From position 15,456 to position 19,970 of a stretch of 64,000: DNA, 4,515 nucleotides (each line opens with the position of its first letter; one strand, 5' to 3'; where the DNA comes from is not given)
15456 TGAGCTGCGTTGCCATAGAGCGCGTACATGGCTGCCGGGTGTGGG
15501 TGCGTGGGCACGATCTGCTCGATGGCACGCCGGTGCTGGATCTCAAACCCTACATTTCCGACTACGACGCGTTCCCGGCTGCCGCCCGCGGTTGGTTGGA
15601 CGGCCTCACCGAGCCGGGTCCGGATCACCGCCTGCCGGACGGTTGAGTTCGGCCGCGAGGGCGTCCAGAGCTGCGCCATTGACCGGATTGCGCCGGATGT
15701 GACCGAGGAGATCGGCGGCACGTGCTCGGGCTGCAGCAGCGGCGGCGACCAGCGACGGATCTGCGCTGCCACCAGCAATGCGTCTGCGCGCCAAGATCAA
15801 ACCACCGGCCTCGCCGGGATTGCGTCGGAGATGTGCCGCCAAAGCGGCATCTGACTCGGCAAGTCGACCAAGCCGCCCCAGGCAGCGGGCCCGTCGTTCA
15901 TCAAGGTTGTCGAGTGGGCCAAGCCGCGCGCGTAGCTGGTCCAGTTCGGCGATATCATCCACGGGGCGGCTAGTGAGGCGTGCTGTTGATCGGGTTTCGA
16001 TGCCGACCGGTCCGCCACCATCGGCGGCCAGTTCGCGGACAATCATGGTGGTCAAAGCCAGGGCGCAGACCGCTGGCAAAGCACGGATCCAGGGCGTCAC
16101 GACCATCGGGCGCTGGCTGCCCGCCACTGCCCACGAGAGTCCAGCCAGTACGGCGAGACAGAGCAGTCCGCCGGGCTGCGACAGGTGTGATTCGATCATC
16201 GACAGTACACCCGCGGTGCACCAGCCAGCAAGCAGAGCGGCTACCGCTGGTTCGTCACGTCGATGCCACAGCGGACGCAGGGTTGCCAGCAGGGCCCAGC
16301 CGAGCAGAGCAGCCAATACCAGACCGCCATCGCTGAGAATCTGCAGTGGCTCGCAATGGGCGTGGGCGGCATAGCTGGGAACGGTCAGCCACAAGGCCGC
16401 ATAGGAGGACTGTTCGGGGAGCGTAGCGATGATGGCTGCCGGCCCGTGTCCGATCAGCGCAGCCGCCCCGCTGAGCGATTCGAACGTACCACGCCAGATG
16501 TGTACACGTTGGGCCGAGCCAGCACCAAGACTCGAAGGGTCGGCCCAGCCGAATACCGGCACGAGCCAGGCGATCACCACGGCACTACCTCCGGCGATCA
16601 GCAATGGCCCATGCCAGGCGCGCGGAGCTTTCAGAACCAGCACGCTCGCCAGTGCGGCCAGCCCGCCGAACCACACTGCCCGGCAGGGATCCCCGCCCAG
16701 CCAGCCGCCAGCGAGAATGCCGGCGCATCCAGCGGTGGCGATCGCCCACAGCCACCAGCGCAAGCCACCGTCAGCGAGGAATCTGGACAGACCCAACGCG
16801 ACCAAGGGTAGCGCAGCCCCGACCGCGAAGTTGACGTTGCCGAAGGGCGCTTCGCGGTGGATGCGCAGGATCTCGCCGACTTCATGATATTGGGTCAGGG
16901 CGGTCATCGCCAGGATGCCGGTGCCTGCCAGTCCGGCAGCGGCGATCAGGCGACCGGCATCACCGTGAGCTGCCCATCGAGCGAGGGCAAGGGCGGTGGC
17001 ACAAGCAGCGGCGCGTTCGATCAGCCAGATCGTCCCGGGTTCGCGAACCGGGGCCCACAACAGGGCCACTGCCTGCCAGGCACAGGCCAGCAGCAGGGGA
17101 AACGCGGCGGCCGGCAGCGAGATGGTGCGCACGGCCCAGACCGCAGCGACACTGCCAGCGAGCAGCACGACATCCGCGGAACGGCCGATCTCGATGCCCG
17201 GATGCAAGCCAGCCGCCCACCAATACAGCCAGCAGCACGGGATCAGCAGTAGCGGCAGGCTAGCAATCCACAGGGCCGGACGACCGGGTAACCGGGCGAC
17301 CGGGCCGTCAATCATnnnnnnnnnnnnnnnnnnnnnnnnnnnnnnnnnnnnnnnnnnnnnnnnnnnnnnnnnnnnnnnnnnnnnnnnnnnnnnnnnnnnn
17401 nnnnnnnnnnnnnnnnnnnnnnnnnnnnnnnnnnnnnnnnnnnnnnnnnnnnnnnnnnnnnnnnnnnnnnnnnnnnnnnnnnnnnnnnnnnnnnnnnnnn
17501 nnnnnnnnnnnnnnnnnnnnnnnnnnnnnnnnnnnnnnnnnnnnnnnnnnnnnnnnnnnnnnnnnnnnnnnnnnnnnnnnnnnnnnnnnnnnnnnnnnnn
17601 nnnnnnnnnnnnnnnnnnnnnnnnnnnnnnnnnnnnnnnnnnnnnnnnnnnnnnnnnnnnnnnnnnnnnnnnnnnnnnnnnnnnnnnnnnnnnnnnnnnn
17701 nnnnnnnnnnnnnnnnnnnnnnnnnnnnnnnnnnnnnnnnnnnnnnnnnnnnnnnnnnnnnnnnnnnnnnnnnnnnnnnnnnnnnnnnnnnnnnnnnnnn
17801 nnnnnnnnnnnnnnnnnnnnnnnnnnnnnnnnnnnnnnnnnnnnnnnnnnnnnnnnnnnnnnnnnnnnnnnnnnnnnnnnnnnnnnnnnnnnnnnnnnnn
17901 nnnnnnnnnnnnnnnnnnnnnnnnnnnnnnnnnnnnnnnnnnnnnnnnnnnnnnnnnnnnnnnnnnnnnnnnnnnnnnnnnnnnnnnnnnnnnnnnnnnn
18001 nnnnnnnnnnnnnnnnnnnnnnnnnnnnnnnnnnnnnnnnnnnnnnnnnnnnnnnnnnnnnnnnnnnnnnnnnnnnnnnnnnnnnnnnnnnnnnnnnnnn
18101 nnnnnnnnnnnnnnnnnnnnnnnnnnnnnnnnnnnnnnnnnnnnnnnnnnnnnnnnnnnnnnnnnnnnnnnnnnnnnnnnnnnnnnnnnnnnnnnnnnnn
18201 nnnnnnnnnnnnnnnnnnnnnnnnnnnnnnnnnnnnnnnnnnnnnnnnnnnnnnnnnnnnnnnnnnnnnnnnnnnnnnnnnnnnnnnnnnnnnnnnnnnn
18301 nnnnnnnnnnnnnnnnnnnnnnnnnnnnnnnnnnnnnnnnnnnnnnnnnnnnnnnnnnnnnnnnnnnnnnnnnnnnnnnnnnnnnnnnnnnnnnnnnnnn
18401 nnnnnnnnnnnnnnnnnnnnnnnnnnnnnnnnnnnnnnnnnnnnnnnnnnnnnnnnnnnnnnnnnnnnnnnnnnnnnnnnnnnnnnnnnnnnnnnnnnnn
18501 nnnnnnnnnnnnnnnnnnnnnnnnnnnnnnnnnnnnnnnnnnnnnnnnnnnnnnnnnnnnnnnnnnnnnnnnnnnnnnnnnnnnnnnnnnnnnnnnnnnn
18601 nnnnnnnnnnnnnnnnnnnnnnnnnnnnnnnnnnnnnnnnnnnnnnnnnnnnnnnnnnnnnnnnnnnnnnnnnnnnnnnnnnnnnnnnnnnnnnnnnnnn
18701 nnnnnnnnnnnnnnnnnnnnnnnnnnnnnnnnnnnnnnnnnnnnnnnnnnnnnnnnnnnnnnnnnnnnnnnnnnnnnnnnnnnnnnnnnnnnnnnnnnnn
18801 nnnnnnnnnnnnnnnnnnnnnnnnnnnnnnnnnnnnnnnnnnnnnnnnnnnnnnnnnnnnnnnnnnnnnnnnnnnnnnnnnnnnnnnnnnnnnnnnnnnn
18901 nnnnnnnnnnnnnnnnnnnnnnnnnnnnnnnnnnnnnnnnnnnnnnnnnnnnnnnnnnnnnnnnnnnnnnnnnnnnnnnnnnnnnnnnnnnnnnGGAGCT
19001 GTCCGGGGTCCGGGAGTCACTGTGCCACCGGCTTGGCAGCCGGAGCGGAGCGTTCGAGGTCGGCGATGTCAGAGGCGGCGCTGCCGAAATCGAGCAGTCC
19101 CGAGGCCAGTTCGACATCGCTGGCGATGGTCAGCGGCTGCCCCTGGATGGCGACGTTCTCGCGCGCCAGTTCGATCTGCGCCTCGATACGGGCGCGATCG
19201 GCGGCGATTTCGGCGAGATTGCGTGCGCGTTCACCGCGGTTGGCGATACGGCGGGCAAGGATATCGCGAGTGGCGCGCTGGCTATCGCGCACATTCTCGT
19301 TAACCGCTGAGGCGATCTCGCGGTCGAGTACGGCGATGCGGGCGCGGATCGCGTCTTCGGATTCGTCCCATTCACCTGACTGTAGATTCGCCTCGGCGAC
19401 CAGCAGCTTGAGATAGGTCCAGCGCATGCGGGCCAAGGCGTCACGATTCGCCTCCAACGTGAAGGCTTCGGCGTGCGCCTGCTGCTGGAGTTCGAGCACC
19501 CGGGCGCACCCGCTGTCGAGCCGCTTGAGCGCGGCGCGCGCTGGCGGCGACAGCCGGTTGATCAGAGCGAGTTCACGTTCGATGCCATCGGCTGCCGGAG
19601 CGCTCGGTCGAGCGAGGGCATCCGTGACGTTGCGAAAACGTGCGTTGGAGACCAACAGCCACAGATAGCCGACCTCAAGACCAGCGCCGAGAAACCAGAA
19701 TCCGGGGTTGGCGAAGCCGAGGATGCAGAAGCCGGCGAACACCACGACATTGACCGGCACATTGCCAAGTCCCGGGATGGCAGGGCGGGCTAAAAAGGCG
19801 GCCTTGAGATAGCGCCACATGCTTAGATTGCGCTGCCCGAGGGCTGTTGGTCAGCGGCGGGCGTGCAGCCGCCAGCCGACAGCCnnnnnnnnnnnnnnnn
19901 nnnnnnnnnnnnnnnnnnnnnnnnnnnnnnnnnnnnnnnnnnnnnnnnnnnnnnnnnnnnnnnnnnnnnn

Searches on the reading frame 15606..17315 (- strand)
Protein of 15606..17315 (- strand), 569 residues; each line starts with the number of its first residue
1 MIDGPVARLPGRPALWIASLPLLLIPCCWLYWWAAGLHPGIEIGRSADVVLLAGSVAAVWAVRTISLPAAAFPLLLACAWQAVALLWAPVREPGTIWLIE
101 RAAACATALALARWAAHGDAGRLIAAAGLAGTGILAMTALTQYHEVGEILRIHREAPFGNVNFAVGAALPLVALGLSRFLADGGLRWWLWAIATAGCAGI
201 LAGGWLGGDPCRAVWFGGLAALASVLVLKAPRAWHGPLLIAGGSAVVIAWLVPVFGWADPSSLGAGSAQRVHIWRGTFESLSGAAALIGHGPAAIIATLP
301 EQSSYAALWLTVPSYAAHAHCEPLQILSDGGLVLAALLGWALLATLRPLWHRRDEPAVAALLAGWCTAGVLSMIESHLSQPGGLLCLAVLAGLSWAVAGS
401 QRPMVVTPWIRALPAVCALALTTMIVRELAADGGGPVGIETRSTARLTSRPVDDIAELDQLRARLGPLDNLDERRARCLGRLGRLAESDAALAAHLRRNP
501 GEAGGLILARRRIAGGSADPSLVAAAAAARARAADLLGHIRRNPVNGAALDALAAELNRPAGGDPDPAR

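Call 3: search_protein_families(library=pfam, proteins=[window:15606-17315:-], max_evalue=0.01)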
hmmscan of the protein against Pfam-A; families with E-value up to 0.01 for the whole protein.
window:15606-17315:- (569 aa): 1 family
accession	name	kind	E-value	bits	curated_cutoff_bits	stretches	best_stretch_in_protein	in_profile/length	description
PF04932.20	Wzy_C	-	3.7e-06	27.2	31.7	1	212-338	16-148/149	O-Antigen ligase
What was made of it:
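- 15606..17315 (-): Wzy_C/O-antigen-ligase-like polytopic membrane protein with a soluble C-terminal extension (569 aa). Its start overlaps the AAA+ stop (ATGA). It is a lineage-specific add-on. Pfam Wzy_C 3.7e-6, below the cut-off (call 3).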

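Call 4: search_protein_families(library=ncbifam, proteins=[window:15606-17315:-], max_evalue=0.01)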
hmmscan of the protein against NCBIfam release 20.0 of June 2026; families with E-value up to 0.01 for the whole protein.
window:15606-17315:- (569 aa): 0 families

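Call 6: search_protein_families(library=padloc, proteins=[window:15606-17315:-], max_evalue=0.01)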
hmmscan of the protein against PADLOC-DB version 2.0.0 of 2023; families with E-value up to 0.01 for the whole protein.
window:15606-17315:- (569 aa): 0 families

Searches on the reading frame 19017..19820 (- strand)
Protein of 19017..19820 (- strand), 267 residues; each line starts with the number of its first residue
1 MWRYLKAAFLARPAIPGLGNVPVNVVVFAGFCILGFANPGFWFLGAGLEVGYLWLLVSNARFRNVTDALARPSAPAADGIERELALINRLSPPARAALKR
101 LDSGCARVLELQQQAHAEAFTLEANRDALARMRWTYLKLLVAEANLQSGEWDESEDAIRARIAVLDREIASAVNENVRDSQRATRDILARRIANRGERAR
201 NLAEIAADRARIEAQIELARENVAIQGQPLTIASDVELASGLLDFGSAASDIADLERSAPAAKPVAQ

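Call 3: search_protein_families(library=pfam, proteins=[window:19017-19820:-], max_evalue=0.01)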
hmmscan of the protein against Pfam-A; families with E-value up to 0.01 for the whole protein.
window:19017-19820:- (267 aa): 0 families

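Call 4: search_protein_families(library=ncbifam, proteins=[window:19017-19820:-], max_evalue=0.01)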
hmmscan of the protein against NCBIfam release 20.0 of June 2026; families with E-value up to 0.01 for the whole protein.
window:19017-19820:- (267 aa): 0 families

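Call 6: search_protein_families(library=padloc, proteins=[window:19017-19820:-], max_evalue=0.01)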
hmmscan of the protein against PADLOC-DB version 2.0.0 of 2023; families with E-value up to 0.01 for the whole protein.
window:19017-19820:- (267 aa): 0 families

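Call 13: search_protein_families(library=pfam, proteins=[window:19017-19820:-], max_evalue=10)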
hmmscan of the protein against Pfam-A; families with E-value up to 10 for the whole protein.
window:19017-19820:- (267 aa): 3 families
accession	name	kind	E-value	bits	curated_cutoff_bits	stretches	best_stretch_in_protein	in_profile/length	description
PF18330.7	Lig_C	-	0.15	12.5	25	1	144-184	21-61/125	Ligase Pab1020 C-terminal region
PF06148.17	COG2_N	-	0.28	11.7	24.3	1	150-179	27-56/75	COG2 N-terminal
PF15272.11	BBP1_C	-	0.35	11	23.4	1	139-221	69-146/190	Spindle pole body component BBP1, C-terminal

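Call 22: find_homologous_proteins(query=window:19017-19820:-, max_evalue=0.001)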
Query window:19017-19820:- (267 aa): 427 proteins with E <= 0.001 among 8000 candidates; the best 120 are listed.
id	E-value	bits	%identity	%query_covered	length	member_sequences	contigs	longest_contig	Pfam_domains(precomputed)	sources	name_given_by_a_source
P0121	5.3e-162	555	99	100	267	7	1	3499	-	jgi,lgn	-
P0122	2.5e-135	468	84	100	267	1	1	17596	-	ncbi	-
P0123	4.1e-121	421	77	99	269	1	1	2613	-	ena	-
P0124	2.3e-119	416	75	100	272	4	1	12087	-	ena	-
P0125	1.1e-116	407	76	100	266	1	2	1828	-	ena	-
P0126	1.2e-116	407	74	98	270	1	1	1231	-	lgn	-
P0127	2.4e-116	406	73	99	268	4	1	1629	-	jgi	jgi:hypothetical protein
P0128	6.5e-116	404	75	98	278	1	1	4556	-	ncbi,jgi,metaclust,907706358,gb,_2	metaclust:\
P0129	9.4e-115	401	73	99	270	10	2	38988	-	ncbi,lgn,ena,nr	ncbi:MAG TPA: hypothetical protein DCS97_07295 [Planctomycetes bacterium]|nr:hypothetical protein [P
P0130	1.0e-114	401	74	96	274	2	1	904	-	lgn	-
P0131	2.3e-114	399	73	99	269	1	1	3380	-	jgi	-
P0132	1.3e-113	397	73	96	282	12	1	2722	-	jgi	jgi:hypothetical protein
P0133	4.1e-112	392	73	96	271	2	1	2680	-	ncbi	-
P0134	4.9e-112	392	73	99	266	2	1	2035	-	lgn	-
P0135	7.6e-111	388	72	96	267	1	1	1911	-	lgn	-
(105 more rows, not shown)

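Call 34: predict_structure(alignment_id=A2)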
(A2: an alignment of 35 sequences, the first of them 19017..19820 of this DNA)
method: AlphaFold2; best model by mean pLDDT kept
length: 267 residues; sequences in the alignment: 35
mean_pLDDT: 84.1   pTM: 0.65
mean pLDDT of the five models: 84.1, 81.0, 78.2, 77.9, 74.8
residues with pLDDT >= 90: 96; 70-90: 144; 50-70: 25; < 50: 2
segments of 3 or more residues with pLDDT < 50: none
pLDDT, mean of each block of 10 residues (from residue 1): 76 74 80 86 85 85 80 68 90 96 95 89 89 93 86 86 96 95 94 86 91 92 81 65 73 76 56
secondary structure, 60 per line:
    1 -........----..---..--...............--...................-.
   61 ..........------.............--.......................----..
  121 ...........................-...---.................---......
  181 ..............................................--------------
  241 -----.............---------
elements in order: H2-9 H23-37 H40-58 H60-70 H77-89 H92-114 H119-147 H155-171 H175-226 H246-258
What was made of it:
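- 19017..19820 (-): TMCC (267 aa). It has a short N-terminal amphipathic helix, a 2-TM hairpin (about aa 23-58) and a cytoplasmic all-helical domain. It is a frequent third component and the presumed membrane anchor or adaptor. AF2 model with pLDDT 84 (call 34).
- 19047..19118 (-): Conserved C-terminal segment of TMCC (D-x-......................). It is a candidate interaction helix. AF2 helix 246-258 (call 34).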

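Call 37: fold_search(model_id=the predicted structure, library=pdb)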
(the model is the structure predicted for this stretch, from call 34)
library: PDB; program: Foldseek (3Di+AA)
matches with E <= 10: 158; with E <= 0.001: 0
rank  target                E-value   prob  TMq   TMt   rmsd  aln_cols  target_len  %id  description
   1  3na7                  6.8e-01  0.38  0.21  0.23  23.9       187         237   16  2.2 Angstrom Structure of the HP0958 Protein from Helicobacter pylori CCUG 17874 (released 2010-09-22)
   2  4nqi_D                8.6e-01  0.14  0.18  0.20  20.1       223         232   17  Structure of the N-terminal I-BAR domain (1-259) of D.Discoideum IBARa (released 2014-02-05)
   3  4nqi_C                9.5e-01  0.12  0.17  0.18  20.5       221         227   18  Structure of the N-terminal I-BAR domain (1-259) of D.Discoideum IBARa (released 2014-02-05)
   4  4h8s_C                1.2e+00  0.09  0.16  0.12  24.4       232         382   12  Crystal structure of human APPL2BARPH domain (released 2012-10-17)
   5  3plt_C                1.5e+00  0.15  0.22  0.26  20.0       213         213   15  Crystal structure of Lsp1 from Saccharomyces cerevisiae (released 2011-06-22)
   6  3plt_A                1.8e+00  0.08  0.17  0.20  19.4       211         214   13  Crystal structure of Lsp1 from Saccharomyces cerevisiae (released 2011-06-22)
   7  8oyy_A                1.9e+00  0.09  0.15  0.17  23.5       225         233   14  De novo designed soluble GPCR-like fold GLF_32 (released 2023-10-18)
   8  9qxt_A                1.9e+00  0.08  0.14  0.06  33.0       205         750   15  E. coli JetABC dimer in the DNA boarding-holding state (released 2025-10-01)
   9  8qb7_A                2.0e+00  0.13  0.23  0.23  20.5       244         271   14  Pil1 in native eisosome lattice bound to plasma membrane microdomain (released 2024-07-24)
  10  9qxx_B                2.0e+00  0.08  0.15  0.06  32.9       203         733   18  JetABC DNA loaded state dimer (released 2025-10-01)
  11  3plt_B                2.2e+00  0.12  0.19  0.23  18.4       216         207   12  Crystal structure of Lsp1 from Saccharomyces cerevisiae (released 2011-06-22)
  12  9uhd                  2.3e+00  0.08  0.16  0.19  24.0       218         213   15  Structure of FAM92A BAR domain (released 2025-07-16)
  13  8oyy_B                2.3e+00  0.07  0.15  0.17  22.2       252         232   14  De novo designed soluble GPCR-like fold GLF_32 (released 2023-10-18)
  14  9fqr_E4               2.4e+00  0.06  0.16  0.12  32.1       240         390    8  96-nm repeat of axonemal doublet microtubules from bovine sperm (released 2025-03-26)
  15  7nyw_A                2.9e+00  0.08  0.19  0.09  33.2       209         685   15  Cryo-EM structure of the MukBEF-MatP-DNA head module (released 2021-07-07)
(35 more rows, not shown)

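Call 40: search_solved_structures(query=A2, max_evalue=10)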
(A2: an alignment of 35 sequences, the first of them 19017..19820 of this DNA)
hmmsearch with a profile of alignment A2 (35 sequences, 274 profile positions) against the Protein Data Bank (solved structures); distinct sequences matched with E-value up to 10: 2.
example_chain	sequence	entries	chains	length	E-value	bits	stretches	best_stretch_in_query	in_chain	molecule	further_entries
2pms_C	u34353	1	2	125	0.35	13.3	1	153-226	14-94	PNEUMOCOCCAL SURFACE PROTEIN A (PSPA)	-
8udg_A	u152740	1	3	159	0.65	12.4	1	175-264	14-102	Hemagglutinin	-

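Call 44: search_protein_families(library=pfam, alignment_id=A2, max_evalue=1)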
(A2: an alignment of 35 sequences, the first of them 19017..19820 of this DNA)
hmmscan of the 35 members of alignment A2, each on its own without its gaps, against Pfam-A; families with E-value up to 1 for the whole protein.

A. member 1, window:19017-19820:- (267 aa): 3 families
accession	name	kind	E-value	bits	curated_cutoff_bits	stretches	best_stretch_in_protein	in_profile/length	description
PF18330.7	Lig_C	-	0.15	12.5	25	1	144-184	21-61/125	Ligase Pab1020 C-terminal region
PF06148.17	COG2_N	-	0.28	11.7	24.3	1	150-179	27-56/75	COG2 N-terminal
PF15272.11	BBP1_C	-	0.35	11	23.4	1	139-221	69-146/190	Spindle pole body component BBP1, C-terminal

B. families by the number of members that match (of 35 scanned): 52 families (the first 25 are shown)
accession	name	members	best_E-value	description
PF15272.11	BBP1_C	5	0.02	Spindle pole body component BBP1, C-terminal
PF21097.3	SR_plectin_7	5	0.029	Spectrin repeat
PF21020.4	Spectrin_4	5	0.051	Spectrin-like repeat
PF23991.1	DUF7310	4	0.0076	Coiled-coil region of unknown function (DUF7310)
PF20616.4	Caps_syn_GfcC_N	3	0.034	Capsule biosynthesis GfcC, N-terminal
PF14712.11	Snapin_Pallidin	3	0.11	Snapin/Pallidin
PF16846.10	Cep3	2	0.0035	Centromere DNA-binding protein complex CBF3 subunit B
PF06160.17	EzrA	2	0.0061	Septation ring formation regulator, EzrA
PF07584.16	BatA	2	0.0098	Aerotolerance regulator N-terminal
PF18710.7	ComR_TPR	2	0.012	ComR tetratricopeptide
PF04508.17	Pox_A_type_inc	2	0.013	Viral A-type inclusion protein repeat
PF08721.17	Tn7_Tnp_TnsA_C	2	0.02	TnsA endonuclease C terminal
PF06299.18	DUF1045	2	0.025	Protein of unknown function (DUF1045)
PF15035.11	Rootletin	2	0.036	Ciliary rootlet component, centrosome cohesion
PF16526.10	CLZ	2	0.072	C-terminal leucine zipper domain of cyclic nucleotide-gated channels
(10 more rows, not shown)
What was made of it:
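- Tried and rejected: I tried Pfam at E<=10 on the window protein and at E<=1 on 35 members (calls 13, 44).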

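Call 64: search_protein_representatives(alignment_id=A2)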
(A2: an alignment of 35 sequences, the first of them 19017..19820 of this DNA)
Query: 35 sequences, 274 profile positions. Proteins with E-value up to 0.001 (for the whole library): 1231; up to 1e-10: 764; up to 1e-30: 335. The best 150 are listed.
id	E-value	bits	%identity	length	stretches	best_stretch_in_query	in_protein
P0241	1.1e-124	431.6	-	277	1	1-268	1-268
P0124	1.9e-113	394.7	-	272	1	1-268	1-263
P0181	1.5e-111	388.5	-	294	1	1-270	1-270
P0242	2.9e-103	361.3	-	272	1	1-266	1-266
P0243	7.7e-99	346.8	-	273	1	1-269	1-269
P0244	6.6e-98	343.7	-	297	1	1-267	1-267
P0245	1.2e-97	342.9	-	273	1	1-271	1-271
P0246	1.4e-96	339.4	-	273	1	1-267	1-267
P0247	4.7e-96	337.7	-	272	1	1-268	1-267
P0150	4.3e-95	334.5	-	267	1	1-268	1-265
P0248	7.5e-95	333.7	-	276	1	1-270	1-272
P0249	3.0e-94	331.8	-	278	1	1-266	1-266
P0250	5.7e-94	330.8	-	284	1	1-270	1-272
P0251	1.2e-93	329.8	-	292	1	1-267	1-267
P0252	4.3e-93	327.9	-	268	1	2-265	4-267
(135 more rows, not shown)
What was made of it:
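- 19017..19820 (-): The family holds 1231 clusters at 50% identity, all about 250-310 aa among the 150 listed (call 64).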

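Call 67: search_solved_structures(query=A4, max_evalue=10)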
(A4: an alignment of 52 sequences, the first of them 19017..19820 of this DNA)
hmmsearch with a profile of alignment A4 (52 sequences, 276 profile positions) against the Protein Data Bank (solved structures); distinct sequences matched with E-value up to 10: 10.
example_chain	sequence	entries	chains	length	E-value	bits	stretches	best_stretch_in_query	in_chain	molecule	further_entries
7vg7_B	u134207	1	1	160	0.019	17.6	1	56-108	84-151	Uteroglobin,PB1m6A9 peptide,Uteroglobin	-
2pms_C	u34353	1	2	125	0.022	17.4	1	151-246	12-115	PNEUMOCOCCAL SURFACE PROTEIN A (PSPA)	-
7vf3_B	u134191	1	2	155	0.06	15.9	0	58-106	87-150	Uteroglobin,PB1m7 peptide,Uteroglobin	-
3nkz_A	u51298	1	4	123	0.17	14.5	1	93-147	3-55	Flagellar protein fliT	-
1wyy_A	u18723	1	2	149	0.4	13.3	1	143-218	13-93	E2 Glycoprotein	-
6cgh_A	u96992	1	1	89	0.53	12.8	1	97-178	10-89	DnaJ homolog subfamily C member 2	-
1wpb_A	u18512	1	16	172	0.6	12.7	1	80-150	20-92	hypothetical protein yfbU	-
4lr3_A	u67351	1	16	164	0.71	12.4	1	81-150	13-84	protein YfbU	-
2z4r_A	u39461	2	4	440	0.77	12.3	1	82-143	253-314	Chromosomal replication initiator protein dnaA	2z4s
4ll8_E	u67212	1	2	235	1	11.9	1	80-212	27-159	SWI5-dependent HO expression protein 3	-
